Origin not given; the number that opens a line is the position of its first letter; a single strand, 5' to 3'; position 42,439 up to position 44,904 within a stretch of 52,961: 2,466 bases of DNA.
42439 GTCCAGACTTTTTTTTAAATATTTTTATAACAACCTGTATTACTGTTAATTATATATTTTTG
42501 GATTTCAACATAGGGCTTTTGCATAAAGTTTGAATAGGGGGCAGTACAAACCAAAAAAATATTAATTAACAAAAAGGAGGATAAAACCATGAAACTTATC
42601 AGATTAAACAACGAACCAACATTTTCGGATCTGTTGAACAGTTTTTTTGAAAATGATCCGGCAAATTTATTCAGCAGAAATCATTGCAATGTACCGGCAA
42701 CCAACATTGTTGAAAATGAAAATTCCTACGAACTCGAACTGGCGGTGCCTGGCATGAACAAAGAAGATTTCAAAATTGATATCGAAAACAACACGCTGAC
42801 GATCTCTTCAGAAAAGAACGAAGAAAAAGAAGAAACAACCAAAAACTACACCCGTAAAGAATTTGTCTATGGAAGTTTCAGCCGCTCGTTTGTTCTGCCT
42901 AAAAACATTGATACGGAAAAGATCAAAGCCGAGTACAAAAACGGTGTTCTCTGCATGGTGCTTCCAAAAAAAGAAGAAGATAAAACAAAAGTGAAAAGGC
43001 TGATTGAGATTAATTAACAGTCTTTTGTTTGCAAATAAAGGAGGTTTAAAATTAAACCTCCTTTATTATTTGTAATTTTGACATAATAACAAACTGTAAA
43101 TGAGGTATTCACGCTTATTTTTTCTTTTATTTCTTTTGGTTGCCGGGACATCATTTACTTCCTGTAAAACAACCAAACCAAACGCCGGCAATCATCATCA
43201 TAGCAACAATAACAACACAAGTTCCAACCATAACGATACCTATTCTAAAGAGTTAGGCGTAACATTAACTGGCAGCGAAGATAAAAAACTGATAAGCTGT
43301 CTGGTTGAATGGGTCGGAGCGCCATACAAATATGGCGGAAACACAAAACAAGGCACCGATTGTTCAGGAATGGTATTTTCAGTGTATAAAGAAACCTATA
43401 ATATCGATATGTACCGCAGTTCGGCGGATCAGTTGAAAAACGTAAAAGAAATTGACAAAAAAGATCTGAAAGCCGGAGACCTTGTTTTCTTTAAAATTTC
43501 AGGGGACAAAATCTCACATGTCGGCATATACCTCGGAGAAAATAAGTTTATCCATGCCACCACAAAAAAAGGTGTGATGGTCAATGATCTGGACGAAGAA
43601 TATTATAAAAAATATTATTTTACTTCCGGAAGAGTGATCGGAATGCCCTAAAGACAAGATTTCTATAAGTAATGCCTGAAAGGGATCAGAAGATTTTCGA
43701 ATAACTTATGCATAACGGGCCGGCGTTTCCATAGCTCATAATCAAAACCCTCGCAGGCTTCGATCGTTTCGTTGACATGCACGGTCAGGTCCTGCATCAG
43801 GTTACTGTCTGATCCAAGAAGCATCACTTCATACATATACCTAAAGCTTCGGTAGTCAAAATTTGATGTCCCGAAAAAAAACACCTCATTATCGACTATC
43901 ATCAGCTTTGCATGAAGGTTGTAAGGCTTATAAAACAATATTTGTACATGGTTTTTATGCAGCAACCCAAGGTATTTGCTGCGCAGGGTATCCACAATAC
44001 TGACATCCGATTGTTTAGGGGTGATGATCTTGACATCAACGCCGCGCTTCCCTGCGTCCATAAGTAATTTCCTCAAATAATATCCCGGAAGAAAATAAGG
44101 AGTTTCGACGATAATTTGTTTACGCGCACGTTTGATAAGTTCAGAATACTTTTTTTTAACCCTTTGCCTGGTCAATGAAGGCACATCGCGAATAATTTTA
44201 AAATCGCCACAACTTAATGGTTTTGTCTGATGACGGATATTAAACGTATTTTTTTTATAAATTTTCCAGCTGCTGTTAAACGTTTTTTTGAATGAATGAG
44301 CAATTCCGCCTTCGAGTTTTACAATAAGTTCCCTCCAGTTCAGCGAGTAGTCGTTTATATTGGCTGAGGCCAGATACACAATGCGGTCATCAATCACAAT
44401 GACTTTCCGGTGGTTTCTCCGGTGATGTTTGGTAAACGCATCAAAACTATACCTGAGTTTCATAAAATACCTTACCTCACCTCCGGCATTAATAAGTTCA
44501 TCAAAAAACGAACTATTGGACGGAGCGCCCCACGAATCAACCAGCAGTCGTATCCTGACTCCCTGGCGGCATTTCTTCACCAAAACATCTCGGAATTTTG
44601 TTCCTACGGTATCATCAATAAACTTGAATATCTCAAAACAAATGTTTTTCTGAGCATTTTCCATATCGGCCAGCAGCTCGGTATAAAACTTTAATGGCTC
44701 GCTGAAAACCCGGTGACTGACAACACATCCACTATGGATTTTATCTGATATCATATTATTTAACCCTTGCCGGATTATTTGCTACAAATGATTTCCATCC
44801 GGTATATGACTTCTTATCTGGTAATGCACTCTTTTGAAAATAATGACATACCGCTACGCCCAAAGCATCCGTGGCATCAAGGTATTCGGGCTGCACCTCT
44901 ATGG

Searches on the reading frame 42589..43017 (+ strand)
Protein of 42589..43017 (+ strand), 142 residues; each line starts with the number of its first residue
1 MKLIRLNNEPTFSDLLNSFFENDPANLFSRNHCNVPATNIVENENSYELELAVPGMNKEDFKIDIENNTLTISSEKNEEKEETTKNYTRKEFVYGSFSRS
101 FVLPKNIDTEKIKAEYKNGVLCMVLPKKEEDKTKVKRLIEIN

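Call 41: search_protein_families(library=pfam, proteins=[window:42589-43017:+], max_evalue=0.001)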
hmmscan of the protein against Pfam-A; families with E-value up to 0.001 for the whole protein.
window:42589-43017:+ (142 aa): 3 families
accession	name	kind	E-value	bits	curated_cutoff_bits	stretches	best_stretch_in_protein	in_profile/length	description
PF00011.27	HSP20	-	7.1e-28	97.1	20.8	1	40-142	2-102/102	Hsp20/alpha crystallin family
PF17886.7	ArsA_HSP20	-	2.7e-08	33.7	22.5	1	45-122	2-60/63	HSP20-like domain found in ArsA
PF04969.22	CS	-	0.00035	21.9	21.3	1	48-127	13-78/78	CS domain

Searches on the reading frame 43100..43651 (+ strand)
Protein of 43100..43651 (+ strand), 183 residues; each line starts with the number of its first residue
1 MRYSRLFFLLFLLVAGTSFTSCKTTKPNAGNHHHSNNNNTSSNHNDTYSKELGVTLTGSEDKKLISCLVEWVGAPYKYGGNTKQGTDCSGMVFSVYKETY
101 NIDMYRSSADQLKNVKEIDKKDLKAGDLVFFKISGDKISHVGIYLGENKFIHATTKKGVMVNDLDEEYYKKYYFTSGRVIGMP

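Call 41: search_protein_families(library=pfam, proteins=[window:43100-43651:+], max_evalue=0.001)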
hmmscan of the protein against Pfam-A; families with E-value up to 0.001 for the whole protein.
window:43100-43651:+ (183 aa): 2 families
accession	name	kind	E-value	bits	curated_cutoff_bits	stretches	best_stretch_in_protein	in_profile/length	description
PF00877.26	NLPC_P60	-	1.4e-31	109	23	1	73-176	1-103/105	NlpC/P60 family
PF05708.18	Peptidase_C92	-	7e-06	26.6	27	0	59-109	79-130/166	Permuted papain-like amidase enzyme, YaeF/YiiX, C92 family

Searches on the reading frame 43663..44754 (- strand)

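Call 41: search_protein_families(library=pfam, proteins=[window:43663-44754:-], max_evalue=0.001)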
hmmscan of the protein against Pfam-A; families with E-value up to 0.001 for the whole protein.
window:43663-44754:- (363 aa): 3 families
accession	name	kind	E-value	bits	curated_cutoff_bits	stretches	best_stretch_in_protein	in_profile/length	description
PF13091.12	PLDc_2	-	2.2e-44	150.9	27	2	205-328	3-129/132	PLD-like domain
PF00614.28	PLDc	-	2e-16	59.6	21.9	2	278-303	3-28/28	Phospholipase D Active site motif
PF11495.14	Regulator_TrmB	-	1.6e-05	24.7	22.2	1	196-257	8-68/233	Archaeal transcriptional regulator TrmB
